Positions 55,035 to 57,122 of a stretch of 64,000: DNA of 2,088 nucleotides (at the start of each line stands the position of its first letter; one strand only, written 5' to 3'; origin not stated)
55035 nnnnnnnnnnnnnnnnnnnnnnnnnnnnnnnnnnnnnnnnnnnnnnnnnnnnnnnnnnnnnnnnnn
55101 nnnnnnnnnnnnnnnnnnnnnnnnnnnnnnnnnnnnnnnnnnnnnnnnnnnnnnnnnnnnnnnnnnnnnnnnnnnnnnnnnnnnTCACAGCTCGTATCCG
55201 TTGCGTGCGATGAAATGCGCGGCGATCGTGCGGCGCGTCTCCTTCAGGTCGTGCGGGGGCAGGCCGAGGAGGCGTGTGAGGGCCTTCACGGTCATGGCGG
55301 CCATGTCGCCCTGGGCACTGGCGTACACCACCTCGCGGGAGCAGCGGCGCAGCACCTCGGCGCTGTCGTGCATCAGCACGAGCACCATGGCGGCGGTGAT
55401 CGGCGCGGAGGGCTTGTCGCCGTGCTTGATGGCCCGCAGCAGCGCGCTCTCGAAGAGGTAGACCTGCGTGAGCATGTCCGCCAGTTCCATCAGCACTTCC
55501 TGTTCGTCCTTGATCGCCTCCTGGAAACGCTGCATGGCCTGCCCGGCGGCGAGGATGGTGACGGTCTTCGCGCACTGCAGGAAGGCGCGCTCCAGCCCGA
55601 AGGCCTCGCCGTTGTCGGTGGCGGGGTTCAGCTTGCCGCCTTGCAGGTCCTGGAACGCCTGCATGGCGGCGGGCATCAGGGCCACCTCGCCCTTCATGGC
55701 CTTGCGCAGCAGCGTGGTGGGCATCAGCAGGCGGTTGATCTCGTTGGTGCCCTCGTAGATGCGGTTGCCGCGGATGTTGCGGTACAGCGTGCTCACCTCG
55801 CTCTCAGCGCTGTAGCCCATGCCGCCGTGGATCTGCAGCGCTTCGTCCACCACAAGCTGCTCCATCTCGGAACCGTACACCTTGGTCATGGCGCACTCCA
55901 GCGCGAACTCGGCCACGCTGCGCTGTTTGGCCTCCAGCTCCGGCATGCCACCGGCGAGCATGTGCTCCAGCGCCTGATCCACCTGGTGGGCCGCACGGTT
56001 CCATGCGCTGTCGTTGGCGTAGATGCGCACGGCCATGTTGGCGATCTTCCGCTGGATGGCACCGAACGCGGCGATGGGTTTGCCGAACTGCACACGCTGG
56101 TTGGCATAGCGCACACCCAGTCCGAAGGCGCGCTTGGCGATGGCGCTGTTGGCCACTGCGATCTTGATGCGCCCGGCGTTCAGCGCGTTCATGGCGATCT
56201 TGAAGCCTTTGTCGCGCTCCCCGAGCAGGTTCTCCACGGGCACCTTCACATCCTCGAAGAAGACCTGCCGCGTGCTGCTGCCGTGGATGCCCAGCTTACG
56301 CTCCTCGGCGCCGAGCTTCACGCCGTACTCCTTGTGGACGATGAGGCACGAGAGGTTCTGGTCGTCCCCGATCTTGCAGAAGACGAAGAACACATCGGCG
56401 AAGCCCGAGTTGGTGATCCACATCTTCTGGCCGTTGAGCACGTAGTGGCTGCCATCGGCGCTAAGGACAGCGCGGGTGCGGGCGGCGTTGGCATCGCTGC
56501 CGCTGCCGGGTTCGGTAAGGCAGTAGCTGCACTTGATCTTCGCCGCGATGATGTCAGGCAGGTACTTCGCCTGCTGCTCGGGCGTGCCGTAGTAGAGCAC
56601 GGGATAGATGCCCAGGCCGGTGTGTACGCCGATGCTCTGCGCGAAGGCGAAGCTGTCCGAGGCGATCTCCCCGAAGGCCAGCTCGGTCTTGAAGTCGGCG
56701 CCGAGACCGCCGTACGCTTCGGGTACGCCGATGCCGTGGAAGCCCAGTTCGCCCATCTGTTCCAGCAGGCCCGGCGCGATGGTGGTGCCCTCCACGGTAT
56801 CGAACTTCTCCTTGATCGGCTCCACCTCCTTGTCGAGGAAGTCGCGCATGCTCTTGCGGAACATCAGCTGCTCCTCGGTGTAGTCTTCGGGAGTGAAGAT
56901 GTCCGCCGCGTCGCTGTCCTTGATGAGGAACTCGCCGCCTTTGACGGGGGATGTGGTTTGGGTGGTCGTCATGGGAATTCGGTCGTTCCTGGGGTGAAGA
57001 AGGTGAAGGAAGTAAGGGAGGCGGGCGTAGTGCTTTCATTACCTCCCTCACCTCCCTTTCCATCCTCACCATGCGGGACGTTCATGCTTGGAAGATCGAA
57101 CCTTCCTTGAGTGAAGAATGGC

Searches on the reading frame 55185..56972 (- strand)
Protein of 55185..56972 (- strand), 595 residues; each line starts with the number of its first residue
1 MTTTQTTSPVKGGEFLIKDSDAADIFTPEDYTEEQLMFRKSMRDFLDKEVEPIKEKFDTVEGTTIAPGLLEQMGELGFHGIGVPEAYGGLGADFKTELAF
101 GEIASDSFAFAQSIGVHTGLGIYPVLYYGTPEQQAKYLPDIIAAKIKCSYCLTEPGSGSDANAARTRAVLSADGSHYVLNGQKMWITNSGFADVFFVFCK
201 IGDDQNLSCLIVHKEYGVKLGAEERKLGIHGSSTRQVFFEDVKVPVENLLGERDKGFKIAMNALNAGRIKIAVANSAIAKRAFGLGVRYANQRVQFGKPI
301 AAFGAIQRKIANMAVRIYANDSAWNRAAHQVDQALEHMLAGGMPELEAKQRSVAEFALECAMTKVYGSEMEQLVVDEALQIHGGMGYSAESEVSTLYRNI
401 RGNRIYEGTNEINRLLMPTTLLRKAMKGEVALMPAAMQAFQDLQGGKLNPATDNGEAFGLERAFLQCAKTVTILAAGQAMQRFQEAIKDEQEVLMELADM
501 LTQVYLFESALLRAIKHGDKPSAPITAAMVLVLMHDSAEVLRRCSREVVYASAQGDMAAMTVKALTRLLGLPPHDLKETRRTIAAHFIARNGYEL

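Call 11: search_protein_families(library=pfam, proteins=[window:55185-56972:-], max_evalue=0.1)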
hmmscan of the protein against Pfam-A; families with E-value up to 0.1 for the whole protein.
window:55185-56972:- (595 aa): 8 families
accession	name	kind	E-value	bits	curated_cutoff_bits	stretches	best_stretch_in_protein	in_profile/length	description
PF00441.29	Acyl-CoA_dh_1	-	1.3e-38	132.9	22.4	1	254-417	1-145/150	Acyl-CoA dehydrogenase, C-terminal domain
PF02771.21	Acyl-CoA_dh_N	-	1.7e-28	99.7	22.9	1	32-143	1-111/113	Acyl-CoA dehydrogenase, N-terminal domain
PF21263.2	Acyl-CoA-dh_C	-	3.3e-23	82.3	27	1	468-567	2-96/96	Acyl-CoA dehydrogenase, C-terminal domain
PF02770.24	Acyl-CoA_dh_M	-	2.1e-22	79.6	33.3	1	150-242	2-97/97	Acyl-CoA dehydrogenase, middle domain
PF22924.1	ACOX_C_alpha1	-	2.5e-12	47.4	27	1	264-412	4-159/169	Acyl-CoA oxidase, C-alpha1 domain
PF08028.16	Acyl-CoA_dh_2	-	1.9e-08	35.1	22.7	1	278-410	10-133/134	Acyl-CoA dehydrogenase, C-terminal domain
PF21343.2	ACAD9-ACADV_C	-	0.0023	18.6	27.8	0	478-516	23-61/120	ACAD9/ACADV, C-terminal domain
PF14749.11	Acyl-CoA_ox_N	-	0.066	14.2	25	0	103-145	76-118/120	Acyl-coenzyme A oxidase N-terminal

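Call 15: find_encoding_contigs(protein=window:55185-56972:-, flank=6000, max_places=10)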
Protein window:55185-56972:- (595 aa): 1 contig read that carries it; 1 place shown.
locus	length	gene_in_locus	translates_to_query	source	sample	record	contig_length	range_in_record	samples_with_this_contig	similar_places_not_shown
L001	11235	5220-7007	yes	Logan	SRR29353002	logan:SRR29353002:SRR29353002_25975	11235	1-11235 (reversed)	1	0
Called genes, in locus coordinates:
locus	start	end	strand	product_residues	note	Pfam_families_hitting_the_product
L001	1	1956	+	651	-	?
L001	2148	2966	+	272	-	PF00378:ECH_1, PF16113:ECH_2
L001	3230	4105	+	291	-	PF05853:BKACE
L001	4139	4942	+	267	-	PF00106:adh_short, PF08659:KR, PF13561:adh_short_C2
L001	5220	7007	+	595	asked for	PF02771:Acyl-CoA_dh_N, PF02770:Acyl-CoA_dh_M, PF00441:Acyl-CoA_dh_1, PF08028:Acyl-CoA_dh_2, PF22924:ACOX_C_alpha1, PF21263:Acyl-CoA-dh_C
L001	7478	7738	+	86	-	-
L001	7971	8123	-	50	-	-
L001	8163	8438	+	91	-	-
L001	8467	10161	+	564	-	PF00501:AMP-binding, PF23562:AMP-binding_C_3 (weak)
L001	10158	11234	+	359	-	?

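Call 23: find_related_loci(query=window:55185-56972:-, collection=genome_contigs, flank=7000)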
Query window:55185-56972:- (595 aa) in genome_contigs; peptide patterns used: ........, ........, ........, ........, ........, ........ (x = any residue, [..] = any of these).
600 stretches matched a pattern (row limit reached: there are more); 598 encode a relative of the query (tblastn E <= 1e-3); the best 80 are kept; 80 distinct loci.
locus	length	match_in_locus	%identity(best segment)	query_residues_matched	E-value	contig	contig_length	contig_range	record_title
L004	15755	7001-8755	91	11-595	0e+0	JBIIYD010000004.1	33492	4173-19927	MAG: Flavobacteriales bacterium isolate ME2005-08-16_3300042507_group2_bin87 Rohwer_bin942_scaffold_540_c1, whole genome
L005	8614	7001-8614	91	11-548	0e+0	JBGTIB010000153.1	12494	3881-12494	MAG: Flavobacteriales bacterium isolate JTS-RE253 k141_4423437, whole genome shotgun sequence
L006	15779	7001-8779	66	3-595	0e+0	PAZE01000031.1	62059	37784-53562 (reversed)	MAG: Crocinitomicaceae bacterium isolate SP82 MHASMcontig_1569921, whole genome shotgun sequence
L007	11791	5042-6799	54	5-595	0e+0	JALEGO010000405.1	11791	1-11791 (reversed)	MAG: Flavobacteriales bacterium isolate CC_bin18 k97_125577, whole genome shotgun sequence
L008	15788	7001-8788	50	2-593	0e+0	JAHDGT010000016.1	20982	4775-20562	MAG: Bacteroidetes bacterium isolate MAG-52 RZ_7180, whole genome shotgun sequence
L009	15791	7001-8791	48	1-593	0e+0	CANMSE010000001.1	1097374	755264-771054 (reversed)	uncultured Fulvivirga sp. isolate 2-959.fasta genome assembly, contig: NODE_1, whole genome shotgun sequence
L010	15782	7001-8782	48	4-593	0e+0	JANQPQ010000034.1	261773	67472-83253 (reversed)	MAG: Cyclobacteriaceae bacterium isolate IP29b_bin.169 k99_1142135, whole genome shotgun sequence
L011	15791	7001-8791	46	1-593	4e-179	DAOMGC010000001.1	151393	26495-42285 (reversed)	MAG TPA_asm: Cyclobacteriaceae bacterium isolate AMR_MDS_4986 NODE_15_length_151393_cov_17.757556, whole genome shotgun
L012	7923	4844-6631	47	2-593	1e-179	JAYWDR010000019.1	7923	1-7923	MAG: Cyclobacteriaceae bacterium isolate GL95_UP_metabinner_8 GL95_UP_metabinner_8_18, whole genome shotgun sequence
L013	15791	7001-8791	47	1-593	5e-179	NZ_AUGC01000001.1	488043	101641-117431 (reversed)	Thermonema rossianum DSM 10300 K384DRAFT_scaffold00001.1_C, whole genome shotgun sequence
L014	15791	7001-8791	46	1-593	7e-178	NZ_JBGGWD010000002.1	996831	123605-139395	Fibrella musci strain WM1 contig2, whole genome shotgun sequence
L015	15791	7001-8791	46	1-593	3e-178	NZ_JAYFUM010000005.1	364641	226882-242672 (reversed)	Arcicella rigui strain KCTC 23307 Arcicellarigui_MS23307_ctg005, whole genome shotgun sequence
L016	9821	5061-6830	48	1-588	2e-177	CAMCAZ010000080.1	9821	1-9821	MAG: Chryseobacterium gleum isolate ZE-13nov19-170 genome assembly, contig: ZE-13nov19-C12670, whole genome shotgun sequ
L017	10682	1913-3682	48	1-588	7e-177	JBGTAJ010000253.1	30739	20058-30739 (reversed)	MAG: Flavobacteriales bacterium isolate JTS-AC70 k141_3210052, whole genome shotgun sequence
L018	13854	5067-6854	47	2-593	7e-177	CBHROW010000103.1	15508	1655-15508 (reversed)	MAG TPA_asm: uncultured Chryseosolibacter sp. isolate ERR14722429_binner12_Refined_108 genome assembly, contig: ERZ27336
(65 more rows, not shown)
